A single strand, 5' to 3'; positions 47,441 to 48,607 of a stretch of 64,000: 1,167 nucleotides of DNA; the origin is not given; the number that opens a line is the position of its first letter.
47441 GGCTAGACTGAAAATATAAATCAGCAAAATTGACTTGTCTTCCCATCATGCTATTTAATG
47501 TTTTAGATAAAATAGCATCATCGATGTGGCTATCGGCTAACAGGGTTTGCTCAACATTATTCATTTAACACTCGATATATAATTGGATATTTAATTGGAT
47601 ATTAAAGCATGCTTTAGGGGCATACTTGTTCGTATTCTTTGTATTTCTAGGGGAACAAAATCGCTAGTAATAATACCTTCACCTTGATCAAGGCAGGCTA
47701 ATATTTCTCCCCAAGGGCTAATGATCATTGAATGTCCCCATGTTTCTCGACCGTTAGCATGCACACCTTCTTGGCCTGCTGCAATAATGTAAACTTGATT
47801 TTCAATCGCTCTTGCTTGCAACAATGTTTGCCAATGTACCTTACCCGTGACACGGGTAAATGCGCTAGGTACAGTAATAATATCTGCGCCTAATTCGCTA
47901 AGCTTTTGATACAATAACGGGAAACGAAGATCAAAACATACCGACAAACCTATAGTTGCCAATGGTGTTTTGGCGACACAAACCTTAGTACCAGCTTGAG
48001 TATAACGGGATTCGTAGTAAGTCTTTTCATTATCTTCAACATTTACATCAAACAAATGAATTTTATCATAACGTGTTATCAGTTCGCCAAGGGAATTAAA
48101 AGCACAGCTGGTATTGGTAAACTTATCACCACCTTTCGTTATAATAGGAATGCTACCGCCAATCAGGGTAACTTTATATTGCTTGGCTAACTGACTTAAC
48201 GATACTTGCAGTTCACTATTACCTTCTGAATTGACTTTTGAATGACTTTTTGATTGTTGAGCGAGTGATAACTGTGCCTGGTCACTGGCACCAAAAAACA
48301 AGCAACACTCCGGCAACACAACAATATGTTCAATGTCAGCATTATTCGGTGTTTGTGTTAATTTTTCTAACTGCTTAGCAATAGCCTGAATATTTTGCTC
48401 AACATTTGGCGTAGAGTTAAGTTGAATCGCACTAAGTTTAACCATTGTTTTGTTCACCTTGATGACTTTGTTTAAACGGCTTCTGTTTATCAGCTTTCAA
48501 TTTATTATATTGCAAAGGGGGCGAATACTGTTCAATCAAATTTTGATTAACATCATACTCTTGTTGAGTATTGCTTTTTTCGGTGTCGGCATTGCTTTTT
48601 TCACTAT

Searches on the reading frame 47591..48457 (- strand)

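Call 70: search_protein_families(library=pfam, proteins=[window:47591-48457:-], max_evalue=0.00001)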
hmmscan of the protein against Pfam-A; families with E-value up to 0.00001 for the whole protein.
window:47591-48457:- (288 aa): 1 family
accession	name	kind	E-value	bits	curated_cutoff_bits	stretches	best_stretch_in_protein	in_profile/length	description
PF00795.27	CN_hydrolase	-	5.7e-49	167.2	23.2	1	8-275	2-254/256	Carbon-nitrogen hydrolase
